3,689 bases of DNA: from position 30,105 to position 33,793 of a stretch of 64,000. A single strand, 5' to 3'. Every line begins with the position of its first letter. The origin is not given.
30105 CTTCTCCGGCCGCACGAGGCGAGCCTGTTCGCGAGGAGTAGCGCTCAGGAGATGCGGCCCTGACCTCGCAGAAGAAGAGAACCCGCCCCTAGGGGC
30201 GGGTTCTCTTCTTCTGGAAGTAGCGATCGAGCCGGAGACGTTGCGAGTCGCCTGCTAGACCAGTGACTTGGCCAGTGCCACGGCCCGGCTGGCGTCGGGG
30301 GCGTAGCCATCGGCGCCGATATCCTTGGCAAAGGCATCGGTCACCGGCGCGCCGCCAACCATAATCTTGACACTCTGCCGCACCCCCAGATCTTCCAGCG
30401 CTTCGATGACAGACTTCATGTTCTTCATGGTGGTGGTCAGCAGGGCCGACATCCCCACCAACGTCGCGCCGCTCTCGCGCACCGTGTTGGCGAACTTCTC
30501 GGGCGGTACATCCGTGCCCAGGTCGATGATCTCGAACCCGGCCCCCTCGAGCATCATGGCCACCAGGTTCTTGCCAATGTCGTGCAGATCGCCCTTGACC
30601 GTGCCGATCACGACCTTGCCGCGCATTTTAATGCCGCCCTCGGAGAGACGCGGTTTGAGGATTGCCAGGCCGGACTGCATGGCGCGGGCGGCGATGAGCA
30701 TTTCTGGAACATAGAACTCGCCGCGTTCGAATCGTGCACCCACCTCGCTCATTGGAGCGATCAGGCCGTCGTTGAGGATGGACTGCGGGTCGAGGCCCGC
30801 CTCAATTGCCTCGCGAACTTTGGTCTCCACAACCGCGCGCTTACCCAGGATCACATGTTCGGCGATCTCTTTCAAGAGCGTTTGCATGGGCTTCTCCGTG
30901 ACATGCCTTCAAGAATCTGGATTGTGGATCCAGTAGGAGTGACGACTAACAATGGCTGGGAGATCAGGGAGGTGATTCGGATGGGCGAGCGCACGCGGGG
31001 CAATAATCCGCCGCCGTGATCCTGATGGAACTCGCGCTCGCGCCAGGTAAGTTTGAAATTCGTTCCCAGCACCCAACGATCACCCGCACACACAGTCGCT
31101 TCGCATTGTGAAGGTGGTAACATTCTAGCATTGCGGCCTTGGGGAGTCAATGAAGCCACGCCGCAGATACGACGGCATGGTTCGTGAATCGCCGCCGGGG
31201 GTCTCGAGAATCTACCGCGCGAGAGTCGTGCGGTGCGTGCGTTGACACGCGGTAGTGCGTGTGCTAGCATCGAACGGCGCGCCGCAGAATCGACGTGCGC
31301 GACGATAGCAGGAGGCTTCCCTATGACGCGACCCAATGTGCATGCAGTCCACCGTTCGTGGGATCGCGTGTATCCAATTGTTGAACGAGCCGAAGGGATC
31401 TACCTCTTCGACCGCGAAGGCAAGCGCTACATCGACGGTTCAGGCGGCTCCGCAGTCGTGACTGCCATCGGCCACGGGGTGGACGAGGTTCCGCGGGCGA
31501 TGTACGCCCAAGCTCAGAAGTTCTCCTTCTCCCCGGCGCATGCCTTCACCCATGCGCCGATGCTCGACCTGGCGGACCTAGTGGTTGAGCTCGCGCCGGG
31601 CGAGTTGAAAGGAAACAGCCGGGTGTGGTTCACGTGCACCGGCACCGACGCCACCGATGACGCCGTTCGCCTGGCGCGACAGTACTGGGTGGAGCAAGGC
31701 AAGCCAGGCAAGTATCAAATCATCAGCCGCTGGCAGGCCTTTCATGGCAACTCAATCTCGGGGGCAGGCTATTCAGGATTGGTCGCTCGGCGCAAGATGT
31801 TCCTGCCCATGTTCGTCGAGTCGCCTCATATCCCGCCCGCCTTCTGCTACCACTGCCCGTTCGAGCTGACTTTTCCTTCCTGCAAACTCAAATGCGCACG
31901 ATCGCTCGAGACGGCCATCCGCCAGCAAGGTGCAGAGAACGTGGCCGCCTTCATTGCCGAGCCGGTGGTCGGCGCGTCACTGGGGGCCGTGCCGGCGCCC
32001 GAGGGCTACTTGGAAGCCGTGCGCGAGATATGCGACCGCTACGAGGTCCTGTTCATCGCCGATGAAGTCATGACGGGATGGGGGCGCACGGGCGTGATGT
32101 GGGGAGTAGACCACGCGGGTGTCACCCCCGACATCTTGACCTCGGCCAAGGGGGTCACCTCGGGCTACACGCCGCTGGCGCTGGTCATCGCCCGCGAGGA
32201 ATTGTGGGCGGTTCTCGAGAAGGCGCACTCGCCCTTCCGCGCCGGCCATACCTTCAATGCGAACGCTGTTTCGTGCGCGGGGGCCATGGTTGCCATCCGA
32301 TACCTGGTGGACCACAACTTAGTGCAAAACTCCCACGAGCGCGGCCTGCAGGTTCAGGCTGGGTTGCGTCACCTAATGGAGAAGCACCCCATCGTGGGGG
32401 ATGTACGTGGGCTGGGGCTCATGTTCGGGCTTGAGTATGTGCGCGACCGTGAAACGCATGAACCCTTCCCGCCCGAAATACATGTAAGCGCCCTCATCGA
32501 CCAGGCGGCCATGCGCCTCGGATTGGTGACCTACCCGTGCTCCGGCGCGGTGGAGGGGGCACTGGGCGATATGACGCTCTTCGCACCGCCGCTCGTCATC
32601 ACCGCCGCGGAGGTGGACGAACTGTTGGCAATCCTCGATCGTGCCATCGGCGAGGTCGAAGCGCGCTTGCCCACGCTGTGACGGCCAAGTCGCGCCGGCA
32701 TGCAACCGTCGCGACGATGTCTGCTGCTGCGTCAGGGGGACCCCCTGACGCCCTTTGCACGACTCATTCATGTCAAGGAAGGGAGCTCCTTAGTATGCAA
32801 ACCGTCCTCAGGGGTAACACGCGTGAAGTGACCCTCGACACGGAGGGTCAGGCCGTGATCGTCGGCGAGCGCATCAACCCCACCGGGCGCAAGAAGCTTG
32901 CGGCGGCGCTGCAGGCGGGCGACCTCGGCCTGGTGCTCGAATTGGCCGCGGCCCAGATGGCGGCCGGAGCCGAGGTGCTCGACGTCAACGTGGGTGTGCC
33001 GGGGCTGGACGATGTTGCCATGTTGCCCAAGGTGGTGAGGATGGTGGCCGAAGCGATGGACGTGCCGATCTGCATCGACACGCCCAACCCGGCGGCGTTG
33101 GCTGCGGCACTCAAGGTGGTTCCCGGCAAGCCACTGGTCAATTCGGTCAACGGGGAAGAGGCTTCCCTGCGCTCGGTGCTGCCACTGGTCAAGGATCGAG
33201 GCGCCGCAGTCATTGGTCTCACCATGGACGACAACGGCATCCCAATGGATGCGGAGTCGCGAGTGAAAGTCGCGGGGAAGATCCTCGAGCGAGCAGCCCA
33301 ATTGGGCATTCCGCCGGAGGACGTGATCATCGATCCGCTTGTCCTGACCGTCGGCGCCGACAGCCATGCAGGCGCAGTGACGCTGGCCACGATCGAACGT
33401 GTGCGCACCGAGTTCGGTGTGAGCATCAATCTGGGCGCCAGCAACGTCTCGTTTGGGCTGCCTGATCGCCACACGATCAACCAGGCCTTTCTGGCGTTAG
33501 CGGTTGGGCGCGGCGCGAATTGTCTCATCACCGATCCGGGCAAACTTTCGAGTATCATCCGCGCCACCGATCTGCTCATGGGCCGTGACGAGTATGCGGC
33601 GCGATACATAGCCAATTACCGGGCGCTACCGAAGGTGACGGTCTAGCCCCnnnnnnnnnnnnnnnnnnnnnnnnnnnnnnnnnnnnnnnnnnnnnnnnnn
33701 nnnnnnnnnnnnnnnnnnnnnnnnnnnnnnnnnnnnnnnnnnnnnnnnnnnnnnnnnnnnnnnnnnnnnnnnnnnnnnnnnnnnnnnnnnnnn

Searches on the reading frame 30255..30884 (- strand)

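Call 43: search_protein_families(library=pfam, proteins=[window:30255-30884:-], max_evalue=0.001)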
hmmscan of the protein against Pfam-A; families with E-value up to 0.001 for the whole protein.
window:30255-30884:- (209 aa): 2 families
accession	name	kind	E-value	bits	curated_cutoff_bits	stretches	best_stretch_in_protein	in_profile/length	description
PF02310.24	B12-binding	-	3.9e-29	101.4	32.1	1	89-202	1-120/121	B12 binding domain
PF02607.22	B12-binding_2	-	7.2e-20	71.4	23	1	4-77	2-74/74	B12 binding domain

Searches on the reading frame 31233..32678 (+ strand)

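Call 12: search_protein_families(library=pfam, proteins=[window:31233-32678:+], max_evalue=0.001)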
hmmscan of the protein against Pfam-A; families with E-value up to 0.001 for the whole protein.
window:31233-32678:+ (482 aa): 1 family
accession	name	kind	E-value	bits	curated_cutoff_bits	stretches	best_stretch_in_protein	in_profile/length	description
PF00202.27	Aminotran_3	-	5.5e-85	285.9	30.5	1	45-472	8-403/403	Aminotransferase class-III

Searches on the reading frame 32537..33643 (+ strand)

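Call 12: search_protein_families(library=pfam, proteins=[window:32537-33643:+], max_evalue=0.001)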
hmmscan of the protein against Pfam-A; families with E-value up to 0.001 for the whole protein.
window:32537-33643:+ (369 aa): 2 families
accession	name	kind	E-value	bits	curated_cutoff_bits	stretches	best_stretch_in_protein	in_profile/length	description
PF00809.28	Pterin_bind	-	5.2e-31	108.6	25.5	1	110-332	1-243/244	Pterin binding enzyme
PF03599.22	CdhD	-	7.8e-08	31.9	24.8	1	158-276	80-185/387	CO dehydrogenase/acetyl-CoA synthase delta subunit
